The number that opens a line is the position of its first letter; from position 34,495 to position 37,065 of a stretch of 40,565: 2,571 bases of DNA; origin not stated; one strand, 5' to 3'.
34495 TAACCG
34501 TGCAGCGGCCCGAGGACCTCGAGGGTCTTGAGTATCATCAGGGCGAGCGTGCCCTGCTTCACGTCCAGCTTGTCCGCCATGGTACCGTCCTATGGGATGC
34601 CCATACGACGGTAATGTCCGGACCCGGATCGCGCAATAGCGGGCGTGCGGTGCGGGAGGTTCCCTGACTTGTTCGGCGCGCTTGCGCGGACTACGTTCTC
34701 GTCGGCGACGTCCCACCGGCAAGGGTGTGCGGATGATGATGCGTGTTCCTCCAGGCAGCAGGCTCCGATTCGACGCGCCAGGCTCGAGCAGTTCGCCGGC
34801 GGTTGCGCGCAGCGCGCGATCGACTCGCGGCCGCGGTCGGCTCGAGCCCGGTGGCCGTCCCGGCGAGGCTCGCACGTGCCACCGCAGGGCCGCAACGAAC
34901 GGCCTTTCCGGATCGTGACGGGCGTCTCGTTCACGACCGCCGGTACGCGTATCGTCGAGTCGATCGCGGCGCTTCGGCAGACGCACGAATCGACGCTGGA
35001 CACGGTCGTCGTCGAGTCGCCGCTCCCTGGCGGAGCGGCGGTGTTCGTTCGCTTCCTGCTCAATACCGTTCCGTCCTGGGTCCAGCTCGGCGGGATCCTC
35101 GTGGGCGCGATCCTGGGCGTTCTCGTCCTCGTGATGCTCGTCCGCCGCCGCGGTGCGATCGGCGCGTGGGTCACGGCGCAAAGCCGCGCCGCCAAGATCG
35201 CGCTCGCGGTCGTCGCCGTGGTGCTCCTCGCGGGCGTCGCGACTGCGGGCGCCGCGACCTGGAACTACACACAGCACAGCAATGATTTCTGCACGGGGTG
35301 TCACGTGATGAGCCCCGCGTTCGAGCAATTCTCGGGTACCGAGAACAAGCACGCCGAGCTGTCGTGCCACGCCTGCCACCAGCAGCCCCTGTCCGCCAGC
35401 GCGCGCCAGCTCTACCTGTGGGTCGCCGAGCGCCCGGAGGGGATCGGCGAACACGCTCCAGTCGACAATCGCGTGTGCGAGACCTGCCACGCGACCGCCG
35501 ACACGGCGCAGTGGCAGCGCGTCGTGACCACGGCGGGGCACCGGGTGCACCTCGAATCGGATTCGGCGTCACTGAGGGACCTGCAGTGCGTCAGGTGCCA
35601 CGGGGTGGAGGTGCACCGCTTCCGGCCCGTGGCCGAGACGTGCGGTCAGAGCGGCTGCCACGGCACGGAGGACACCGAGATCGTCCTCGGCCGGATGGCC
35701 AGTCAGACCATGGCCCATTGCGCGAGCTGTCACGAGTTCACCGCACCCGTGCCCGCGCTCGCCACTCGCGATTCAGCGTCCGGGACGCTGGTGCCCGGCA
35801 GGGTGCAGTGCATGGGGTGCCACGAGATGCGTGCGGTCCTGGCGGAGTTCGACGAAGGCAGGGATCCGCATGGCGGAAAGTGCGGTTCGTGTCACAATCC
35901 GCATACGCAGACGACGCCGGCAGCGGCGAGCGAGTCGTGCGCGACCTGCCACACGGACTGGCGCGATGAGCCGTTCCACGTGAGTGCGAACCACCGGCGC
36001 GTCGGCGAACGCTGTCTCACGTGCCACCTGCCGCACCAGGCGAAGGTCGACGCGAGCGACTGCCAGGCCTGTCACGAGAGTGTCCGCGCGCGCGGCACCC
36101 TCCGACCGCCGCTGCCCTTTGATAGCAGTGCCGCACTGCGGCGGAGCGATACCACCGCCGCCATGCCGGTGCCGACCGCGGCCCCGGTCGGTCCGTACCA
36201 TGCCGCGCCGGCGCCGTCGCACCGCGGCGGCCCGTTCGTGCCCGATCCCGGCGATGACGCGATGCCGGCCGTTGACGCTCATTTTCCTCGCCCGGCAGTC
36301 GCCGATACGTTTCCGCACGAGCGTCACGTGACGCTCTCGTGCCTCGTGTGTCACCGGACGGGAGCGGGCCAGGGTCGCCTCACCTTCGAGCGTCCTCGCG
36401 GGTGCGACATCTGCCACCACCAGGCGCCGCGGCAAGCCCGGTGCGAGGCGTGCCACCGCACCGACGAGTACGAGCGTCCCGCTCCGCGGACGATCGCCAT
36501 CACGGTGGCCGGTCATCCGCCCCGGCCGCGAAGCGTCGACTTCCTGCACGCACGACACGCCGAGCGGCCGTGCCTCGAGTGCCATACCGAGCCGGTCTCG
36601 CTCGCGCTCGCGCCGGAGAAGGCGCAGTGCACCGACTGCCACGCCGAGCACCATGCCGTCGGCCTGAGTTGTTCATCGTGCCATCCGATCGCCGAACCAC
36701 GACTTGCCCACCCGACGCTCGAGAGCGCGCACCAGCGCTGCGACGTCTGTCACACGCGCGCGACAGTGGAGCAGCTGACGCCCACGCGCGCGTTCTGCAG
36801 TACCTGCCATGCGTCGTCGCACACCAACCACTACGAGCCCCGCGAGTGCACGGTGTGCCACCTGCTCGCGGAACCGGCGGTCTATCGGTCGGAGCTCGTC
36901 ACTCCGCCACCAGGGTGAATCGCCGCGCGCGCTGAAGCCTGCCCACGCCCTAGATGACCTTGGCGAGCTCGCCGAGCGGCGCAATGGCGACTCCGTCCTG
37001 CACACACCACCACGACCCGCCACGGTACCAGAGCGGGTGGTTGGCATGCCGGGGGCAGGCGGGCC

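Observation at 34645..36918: Orphan ~20-haem membrane-anchored cytochrome that fuses a NapC/NirT-like quinol-dehydrogenase module to a long haem wire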

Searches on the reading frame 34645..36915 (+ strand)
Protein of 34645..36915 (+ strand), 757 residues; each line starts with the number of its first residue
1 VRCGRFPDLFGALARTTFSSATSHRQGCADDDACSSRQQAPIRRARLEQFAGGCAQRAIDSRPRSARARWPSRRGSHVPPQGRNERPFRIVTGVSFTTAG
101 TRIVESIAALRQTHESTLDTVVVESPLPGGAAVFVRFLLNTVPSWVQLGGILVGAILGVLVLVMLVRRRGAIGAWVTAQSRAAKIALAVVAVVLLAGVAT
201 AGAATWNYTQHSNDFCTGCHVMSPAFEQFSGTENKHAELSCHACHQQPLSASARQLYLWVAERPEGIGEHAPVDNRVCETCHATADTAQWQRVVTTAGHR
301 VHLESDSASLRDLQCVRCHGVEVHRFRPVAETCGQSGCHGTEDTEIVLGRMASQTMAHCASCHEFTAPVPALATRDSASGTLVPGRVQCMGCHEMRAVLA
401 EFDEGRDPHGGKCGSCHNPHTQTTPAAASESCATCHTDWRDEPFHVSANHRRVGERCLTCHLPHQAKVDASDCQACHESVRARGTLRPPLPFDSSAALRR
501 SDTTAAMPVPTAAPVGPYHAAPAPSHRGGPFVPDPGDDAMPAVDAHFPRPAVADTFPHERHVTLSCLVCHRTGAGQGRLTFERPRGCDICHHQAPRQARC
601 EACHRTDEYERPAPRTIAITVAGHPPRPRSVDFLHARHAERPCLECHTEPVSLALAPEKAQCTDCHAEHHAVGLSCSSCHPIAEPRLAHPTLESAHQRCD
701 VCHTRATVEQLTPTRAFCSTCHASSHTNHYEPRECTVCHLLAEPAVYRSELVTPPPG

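Call 4: search_protein_families(library=pfam, proteins=[window:34645-36915:+], max_evalue=1)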
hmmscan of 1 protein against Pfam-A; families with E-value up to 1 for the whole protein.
window:34645-36915:+ (757 aa): 7 families
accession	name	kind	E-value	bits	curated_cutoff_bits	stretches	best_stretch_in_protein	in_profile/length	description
PF14522.11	Cytochrome_C7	-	1.8e-14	53.7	24.8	6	428-478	12-67/67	Cytochrome c7 and related cytochrome c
PF14537.11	Cytochrom_c3_2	-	3.5e-10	40.6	25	3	410-478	6-79/79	Cytochrome c3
PF02085.21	Cytochrom_CIII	-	1.1e-05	26.1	22.9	0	412-477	32-101/101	Class III cytochrome C family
PF03264.19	Cytochrom_NNT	-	0.00083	19.6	24.1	1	184-246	6-73/174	NapC/NirT cytochrome c family, N-terminal region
PF22113.1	Mtrc-MtrF_II-IV_dom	-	0.0011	18.9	30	2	232-322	75-166/176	Outer membrane cytochrome MtrC/MtrF-like, domains II/IV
PF09699.15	Paired_CXXCH_1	-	0.0049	17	20.6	2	410-438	6-38/41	Doubled CXXCH motif (Paired_CXXCH_1)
PF02665.19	Nitrate_red_gam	-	0.012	15.7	22.9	1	146-230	83-171/217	Nitrate reductase gamma subunit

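Call 5: search_protein_families(library=ncbifam, proteins=[window:34645-36915:+], max_evalue=1)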
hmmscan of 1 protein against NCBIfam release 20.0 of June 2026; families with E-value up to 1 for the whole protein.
window:34645-36915:+ (757 aa): 3 families
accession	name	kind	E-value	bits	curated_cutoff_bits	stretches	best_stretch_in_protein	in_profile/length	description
TIGR03508.1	decahem_SO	subfamily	4.2e-09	36.2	192.2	3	338-478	76-220/258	DmsE family decaheme c-type cytochrome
TIGR03153.1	cytochr_NrfH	equivalog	0.00021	21.4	134.2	2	188-319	3-133/138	cytochrome c nitrite reductase small subunit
TIGR01905.1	paired_CXXCH_1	subfamily_domain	0.1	12.5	25.2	2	270-288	1-19/41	doubled CXXCH domain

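Call 8: find_homologous_proteins(query=window:34915-36915:+, max_evalue=0.001)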
Query window:34915-36915:+ (667 aa): 1308 proteins with E <= 0.001 among 8000 candidates; the best 120 are listed.
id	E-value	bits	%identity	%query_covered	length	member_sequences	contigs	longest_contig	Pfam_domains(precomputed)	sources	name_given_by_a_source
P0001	0.0e+0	1514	98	100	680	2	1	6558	PF14537.12,PF02085.22,PF14522.12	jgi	jgi:nitrate/TMAO reductase-like tetraheme cytochrome c subunit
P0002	0.0e+0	1176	75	100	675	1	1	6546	PF14537.12,PF02085.22,PF14522.12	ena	-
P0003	0.0e+0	1059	69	99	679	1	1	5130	PF14537.12,PF02085.22,PF14522.12,PF22113.2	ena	-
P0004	0.0e+0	1048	70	98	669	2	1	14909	PF14537.12,PF14522.12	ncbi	-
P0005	0.0e+0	1047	68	99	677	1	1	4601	PF14537.12,PF02085.22,PF14522.12,PF22113.2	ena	-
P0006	0.0e+0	1027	66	100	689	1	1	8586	PF14537.12,PF02085.22,PF14522.12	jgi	jgi:hypothetical protein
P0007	1.2e-297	1007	65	99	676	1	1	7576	PF14537.12,PF02085.22,PF14522.12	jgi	jgi:hypothetical protein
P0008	9.6e-295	998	66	100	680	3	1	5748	PF14537.12,PF14522.12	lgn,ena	-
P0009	5.9e-290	982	64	100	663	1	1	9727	PF14537.12,PF02085.22,PF14522.12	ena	-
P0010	1.5e-288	977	63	99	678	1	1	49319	PF14537.12,PF02085.22,PF14522.12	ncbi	ncbi:MAG: hypothetical protein WD801_00785 [Gemmatimonadaceae bacterium]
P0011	1.4e-287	974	63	99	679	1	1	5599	PF14537.12,PF14522.12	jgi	-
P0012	1.2e-285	968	64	96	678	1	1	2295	PF14537.12,PF02085.22,PF14522.12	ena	-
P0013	1.4e-285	967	64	98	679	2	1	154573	PF14537.12,PF02085.22,PF14522.12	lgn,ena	-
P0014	3.4e-285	966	63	98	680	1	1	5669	PF14537.12,PF02085.22,PF14522.12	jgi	-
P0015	8.8e-284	961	62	100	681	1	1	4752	PF14537.12,PF02085.22,PF14522.12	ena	-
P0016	9.2e-284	961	64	100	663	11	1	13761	PF14537.12,PF02085.22,PF14522.12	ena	-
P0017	6.3e-283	959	62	100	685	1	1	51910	PF14537.12,PF02085.22,PF14522.12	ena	-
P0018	8.1e-282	955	61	100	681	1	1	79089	PF14537.12,PF02085.22,PF14522.12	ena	-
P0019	1.9e-281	954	63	99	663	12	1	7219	PF14537.12,PF02085.22,PF14522.12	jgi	jgi:hypothetical protein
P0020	3.9e-281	953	63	98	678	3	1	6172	PF14537.12,PF02085.22,PF14522.12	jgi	jgi:hypothetical protein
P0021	7.1e-281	952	61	100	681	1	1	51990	PF14537.12,PF02085.22,PF14522.12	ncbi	-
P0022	1.3e-280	951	61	100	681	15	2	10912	PF14537.12,PF14522.12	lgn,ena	-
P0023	1.5e-280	951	62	99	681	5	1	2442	PF14537.12,PF02085.22,PF14522.12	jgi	jgi:nitrate/TMAO reductase-like tetraheme cytochrome c subunit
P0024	1.6e-280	951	63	100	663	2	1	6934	PF14537.12,PF02085.22,PF14522.12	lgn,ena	-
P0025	9.6e-280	948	61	100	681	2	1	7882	PF14537.12,PF02085.22,PF14522.12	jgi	jgi:nitrate/TMAO reductase-like tetraheme cytochrome c subunit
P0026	3.1e-279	946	63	100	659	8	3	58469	PF02085.22,PF14522.12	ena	-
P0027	3.7e-279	946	63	97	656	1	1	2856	PF14537.12,PF02085.22,PF14522.12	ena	-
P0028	8.9e-279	945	60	99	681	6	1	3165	PF14537.12,PF02085.22,PF14522.12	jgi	jgi:hypothetical protein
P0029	1.0e-278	945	63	100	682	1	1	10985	PF14537.12,PF02085.22,PF14522.12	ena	-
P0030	1.0e-278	945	63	100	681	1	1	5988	PF14537.12,PF02085.22,PF14522.12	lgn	-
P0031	1.3e-278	944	60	100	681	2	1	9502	PF14537.12,PF02085.22,PF14522.12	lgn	-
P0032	2.2e-278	944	63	97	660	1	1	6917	PF14537.12,PF02085.22,PF14522.12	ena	-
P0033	3.6e-278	943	60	100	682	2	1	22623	PF14537.12,PF02085.22,PF14522.12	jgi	jgi:hypothetical protein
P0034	9.8e-278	941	61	100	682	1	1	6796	PF14537.12,PF02085.22,PF14522.12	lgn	-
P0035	1.1e-277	941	63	99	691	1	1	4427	PF14537.12,PF02085.22,PF14522.12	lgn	-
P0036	2.7e-277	940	63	99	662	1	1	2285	PF14537.12,PF02085.22,PF14522.12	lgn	-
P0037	4.6e-276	936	62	100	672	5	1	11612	PF14537.12,PF02085.22,PF14522.12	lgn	-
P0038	5.7e-276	936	62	100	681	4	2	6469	PF14537.12,PF02085.22,PF14522.12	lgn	-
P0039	8.6e-276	935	61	99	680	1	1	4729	PF14537.12,PF02085.22,PF14522.12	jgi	jgi:hypothetical protein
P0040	9.5e-276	935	61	98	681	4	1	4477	PF14537.12,PF14522.12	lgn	-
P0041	1.5e-275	934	59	100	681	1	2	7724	PF14537.12,PF02085.22,PF14522.12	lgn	-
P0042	1.9e-275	934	60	100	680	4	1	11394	PF14537.12,PF02085.22,PF14522.12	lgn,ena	-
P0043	2.2e-275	934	62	100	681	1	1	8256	PF14537.12,PF02085.22,PF14522.12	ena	-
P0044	3.4e-275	933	61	98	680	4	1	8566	PF14537.12,PF02085.22,PF14522.12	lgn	-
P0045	5.3e-275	932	61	100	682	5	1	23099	PF14537.12,PF02085.22,PF14522.12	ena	-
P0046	7.6e-275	932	63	96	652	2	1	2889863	PF14537.12,PF14522.12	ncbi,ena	-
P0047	9.4e-275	932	60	100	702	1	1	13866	PF14537.12,PF02085.22,PF14522.12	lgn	-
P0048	1.1e-274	931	61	99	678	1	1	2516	PF14537.12,PF02085.22,PF14522.12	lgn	-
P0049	1.3e-274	931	65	97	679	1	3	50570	PF14537.12,PF02085.22,PF14522.12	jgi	jgi:hypothetical protein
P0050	2.7e-274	930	61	100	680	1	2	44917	PF14537.12,PF02085.22,PF14522.12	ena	-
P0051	1.8e-273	927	63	96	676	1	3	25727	PF14537.12,PF02085.22,PF14522.12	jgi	jgi:hypothetical protein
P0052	2.2e-273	927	60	100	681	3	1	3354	PF14537.12,PF02085.22,PF14522.12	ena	-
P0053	2.5e-273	927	61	99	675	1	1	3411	PF14537.12,PF02085.22,PF14522.12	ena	-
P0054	5.9e-273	926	59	100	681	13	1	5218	PF14537.12,PF02085.22,PF14522.12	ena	-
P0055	1.2e-272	925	60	100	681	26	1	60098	PF14537.12,PF02085.22,PF14522.12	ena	-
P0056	1.3e-272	925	60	99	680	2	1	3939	PF14537.12,PF02085.22,PF14522.12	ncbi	-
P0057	1.3e-272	924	60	98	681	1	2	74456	PF14537.12,PF02085.22,PF14522.12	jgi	jgi:nitrate/TMAO reductase-like tetraheme cytochrome c subunit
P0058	3.0e-272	923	63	97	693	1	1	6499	PF14537.12,PF14522.12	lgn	-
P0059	3.5e-272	923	60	100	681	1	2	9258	PF14537.12,PF02085.22,PF14522.12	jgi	jgi:nitrate/TMAO reductase-like tetraheme cytochrome c subunit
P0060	3.8e-272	923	60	98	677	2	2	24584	PF14537.12,PF02085.22,PF14522.12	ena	-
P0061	3.9e-272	923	61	97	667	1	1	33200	PF14537.12,PF02085.22,PF14522.12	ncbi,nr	ncbi:MAG TPA: hypothetical protein VFO55_05915 [Gemmatimonadaceae bacterium]|nr:hypothetical protein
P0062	4.6e-272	923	61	98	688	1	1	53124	PF14537.12,PF02085.22,PF14522.12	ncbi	ncbi:MAG: hypothetical protein WD801_00405 [Gemmatimonadaceae bacterium]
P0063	6.0e-272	922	60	99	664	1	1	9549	PF14537.12,PF02085.22,PF14522.12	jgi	jgi:nitrate/TMAO reductase-like tetraheme cytochrome c subunit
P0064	4.0e-270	916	59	99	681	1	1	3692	PF14537.12,PF02085.22,PF14522.12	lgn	-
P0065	5.7e-270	916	57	100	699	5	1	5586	PF14537.12,PF02085.22,PF14522.12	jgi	jgi:nitrate/TMAO reductase-like tetraheme cytochrome c subunit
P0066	6.6e-270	916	61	100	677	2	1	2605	PF02085.22,PF14522.12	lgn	-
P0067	2.0e-269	914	61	99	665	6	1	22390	PF14537.12,PF02085.22,PF14522.12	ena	-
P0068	2.7e-269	914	59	99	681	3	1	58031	PF14537.12,PF02085.22,PF14522.12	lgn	-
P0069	9.1e-269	912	61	99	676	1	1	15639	PF14537.12,PF02085.22,PF14522.12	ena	-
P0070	1.2e-268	911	60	99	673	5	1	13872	PF14537.12,PF02085.22,PF14522.12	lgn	-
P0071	2.4e-268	910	59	100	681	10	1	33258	PF14537.12,PF02085.22,PF14522.12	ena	-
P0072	2.7e-268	910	59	96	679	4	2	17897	PF14537.12,PF14522.12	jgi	-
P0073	4.0e-268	910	61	96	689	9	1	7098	PF14537.12,PF02085.22,PF14522.12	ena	-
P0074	9.9e-268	908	59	99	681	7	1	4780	PF14537.12,PF02085.22,PF14522.12,PF22113.2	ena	-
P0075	1.2e-267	908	60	100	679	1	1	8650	PF14537.12,PF02085.22,PF14522.12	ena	-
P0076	1.3e-267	908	61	97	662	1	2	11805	PF14537.12,PF14522.12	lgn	-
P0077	4.3e-267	906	59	100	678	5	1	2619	PF14537.12,PF02085.22,PF14522.12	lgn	-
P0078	6.6e-267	906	58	100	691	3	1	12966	PF14537.12,PF02085.22,PF14522.12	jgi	jgi:hypothetical protein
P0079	7.5e-267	905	58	99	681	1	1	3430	PF14537.12,PF02085.22,PF14522.12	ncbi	-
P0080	7.9e-267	905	61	100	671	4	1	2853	PF14537.12,PF02085.22,PF14522.12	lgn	-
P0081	9.6e-267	905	60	100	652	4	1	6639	PF14537.12,PF14522.12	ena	-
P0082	1.0e-266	905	59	96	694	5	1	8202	PF14537.12,PF02085.22,PF14522.12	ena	-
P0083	1.1e-266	905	60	97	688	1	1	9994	PF14537.12,PF02085.22,PF14522.12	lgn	-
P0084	1.3e-266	905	59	99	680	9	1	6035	PF14522.12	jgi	jgi:hypothetical protein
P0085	3.9e-266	903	58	99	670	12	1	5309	PF14537.12,PF02085.22,PF14522.12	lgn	-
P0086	7.8e-266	902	64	89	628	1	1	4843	PF14537.12,PF02085.22,PF14522.12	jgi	jgi:hypothetical protein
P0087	4.3e-265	900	59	99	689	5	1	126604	PF14537.12,PF02085.22,PF14522.12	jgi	jgi:hypothetical protein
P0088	8.0e-265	899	58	96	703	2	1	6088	PF14537.12,PF02085.22,PF14522.12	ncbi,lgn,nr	ncbi:MAG TPA: hypothetical protein VFZ21_12525 [Gemmatimonadaceae bacterium]|nr:hypothetical protein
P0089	1.8e-264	898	59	99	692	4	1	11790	PF14537.12,PF02085.22,PF14522.12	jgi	jgi:hypothetical protein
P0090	2.1e-264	897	59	99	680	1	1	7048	PF14537.12,PF14522.12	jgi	jgi:hypothetical protein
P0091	2.9e-264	897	60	98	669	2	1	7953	PF14537.12,PF02085.22,PF14522.12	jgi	jgi:hypothetical protein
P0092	3.7e-264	897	58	99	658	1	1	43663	PF14537.12,PF02085.22,PF14522.12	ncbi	-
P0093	7.2e-264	896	58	100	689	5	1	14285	PF14537.12,PF02085.22,PF14522.12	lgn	-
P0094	8.0e-264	895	60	98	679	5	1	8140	PF14537.12,PF02085.22,PF14522.12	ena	-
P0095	1.7e-263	894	58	97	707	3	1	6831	PF14537.12,PF02085.22,PF14522.12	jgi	jgi:hypothetical protein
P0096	2.1e-263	894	59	97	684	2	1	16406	PF14537.12,PF02085.22,PF14522.12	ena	-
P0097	2.7e-263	894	58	99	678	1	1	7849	PF14522.12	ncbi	-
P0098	4.3e-263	893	61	95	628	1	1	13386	PF14537.12,PF14522.12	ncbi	-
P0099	7.1e-263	892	60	98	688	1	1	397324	PF14537.12,PF02085.22,PF14522.12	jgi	jgi:nitrate/TMAO reductase-like tetraheme cytochrome c subunit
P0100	8.2e-263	892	53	87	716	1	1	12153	PF14537.12,PF02085.22,PF14522.12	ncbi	-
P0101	2.8e-262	890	58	99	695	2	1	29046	PF14537.12,PF02085.22,PF14522.12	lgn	-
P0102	2.1e-261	887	59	97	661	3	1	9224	PF14537.12,PF02085.22,PF14522.12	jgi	jgi:nitrate/TMAO reductase-like tetraheme cytochrome c subunit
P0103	3.5e-261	887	60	96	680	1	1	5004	PF14537.12,PF02085.22,PF14522.12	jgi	-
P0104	3.6e-261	887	60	99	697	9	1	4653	PF14537.12,PF14522.12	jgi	jgi:nitrate/TMAO reductase-like tetraheme cytochrome c subunit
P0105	1.1e-260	885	59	98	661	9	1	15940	PF14537.12,PF02085.22,PF14522.12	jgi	jgi:hypothetical protein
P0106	1.4e-260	885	60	98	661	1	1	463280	PF14537.12,PF02085.22,PF14522.12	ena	-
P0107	2.0e-260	884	62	93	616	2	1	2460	PF14537.12,PF02085.22,PF14522.12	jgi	jgi:hypothetical protein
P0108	5.2e-260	883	57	99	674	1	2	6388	PF14537.12,PF02085.22,PF14522.12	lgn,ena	-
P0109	1.5e-259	881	59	95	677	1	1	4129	PF09699.16,PF14537.12,PF02085.22,PF14522.12,PF22113.2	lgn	-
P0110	2.2e-259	881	58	98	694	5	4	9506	PF14537.12,PF02085.22,PF14522.12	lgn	-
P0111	5.4e-259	879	59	96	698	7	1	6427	PF14537.12,PF14522.12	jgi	-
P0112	7.1e-259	879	60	97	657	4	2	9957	PF14537.12,PF02085.22,PF14522.12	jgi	jgi:nitrate/TMAO reductase-like tetraheme cytochrome c subunit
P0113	1.3e-258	878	60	98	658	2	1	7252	PF14537.12,PF02085.22,PF14522.12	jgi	jgi:nitrate/TMAO reductase-like tetraheme cytochrome c subunit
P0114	1.8e-258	878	59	97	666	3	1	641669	PF14537.12,PF02085.22,PF14522.12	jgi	jgi:hypothetical protein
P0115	2.7e-258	877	60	96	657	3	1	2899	PF14537.12,PF02085.22,PF14522.12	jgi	jgi:hypothetical protein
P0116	2.2e-257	874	61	97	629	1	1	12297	PF14537.12,PF14522.12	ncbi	-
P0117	2.9e-257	874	60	98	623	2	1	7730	PF14537.12,PF02085.22,PF14522.12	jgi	jgi:hypothetical protein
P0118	4.8e-256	870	59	98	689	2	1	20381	PF14537.12,PF14522.12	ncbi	-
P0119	5.0e-256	870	58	97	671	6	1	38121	PF14537.12,PF02085.22,PF14522.12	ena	-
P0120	6.2e-256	869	58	95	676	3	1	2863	PF14537.12,PF02085.22,PF14522.12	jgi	-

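Call 10: find_encoding_contigs(protein=P0046, flank=10000, max_places=2)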
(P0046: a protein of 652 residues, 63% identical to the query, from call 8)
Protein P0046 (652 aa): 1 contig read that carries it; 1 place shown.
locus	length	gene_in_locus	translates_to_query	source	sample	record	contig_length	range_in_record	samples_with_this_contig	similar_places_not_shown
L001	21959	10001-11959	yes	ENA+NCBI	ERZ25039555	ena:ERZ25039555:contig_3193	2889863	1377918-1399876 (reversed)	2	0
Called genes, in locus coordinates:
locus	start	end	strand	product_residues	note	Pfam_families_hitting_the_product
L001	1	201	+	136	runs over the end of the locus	PF03918:CcmH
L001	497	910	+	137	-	-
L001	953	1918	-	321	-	PF01145:Band_7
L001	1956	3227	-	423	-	PF03916:NrfD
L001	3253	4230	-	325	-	PF13534:Fer4_17 (faint), PF13247:Fer4_11, PF12797:Fer4_2 (weak), PF00037:Fer4 (weak), PF12838:Fer4_7 (weak), PF13187:Fer4_9 (weak), PF13237:Fer4_10, PF13247:Fer4_11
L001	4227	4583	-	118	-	PF09699:Paired_CXXCH_1 (faint)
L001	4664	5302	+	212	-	-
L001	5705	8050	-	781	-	PF04879:Molybdop_Fe4S4, PF00384:Molybdopterin, PF01568:Molydop_binding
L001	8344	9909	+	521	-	PF22113:Mtrc-MtrF_II-IV_dom (weak), PF13435:Cytochrome_C554, PF14522:Cytochrome_C7 (faint), PF14537:Cytochrom_c3_2 (faint), PF09699:Paired_CXXCH_1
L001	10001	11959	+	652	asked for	PF14522:Cytochrome_C7 (faint), PF14537:Cytochrom_c3_2 (faint)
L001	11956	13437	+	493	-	-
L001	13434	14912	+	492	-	PF09699:Paired_CXXCH_1 (faint), PF14522:Cytochrome_C7 (faint)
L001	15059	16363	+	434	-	PF00582:Usp, PF17269:DUF5335 (faint)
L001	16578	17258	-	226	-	PF03734:YkuD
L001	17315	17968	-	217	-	PF04972:BON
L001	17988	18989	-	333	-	PF02470:MlaD, PF28544:Helical_needle (weak)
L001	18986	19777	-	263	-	PF02405:MlaE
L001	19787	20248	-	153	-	PF00011:HSP20, PF17886:ArsA_HSP20 (weak)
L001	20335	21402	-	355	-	PF01594:AI-2E_transport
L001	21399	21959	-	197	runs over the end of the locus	PF00571:CBS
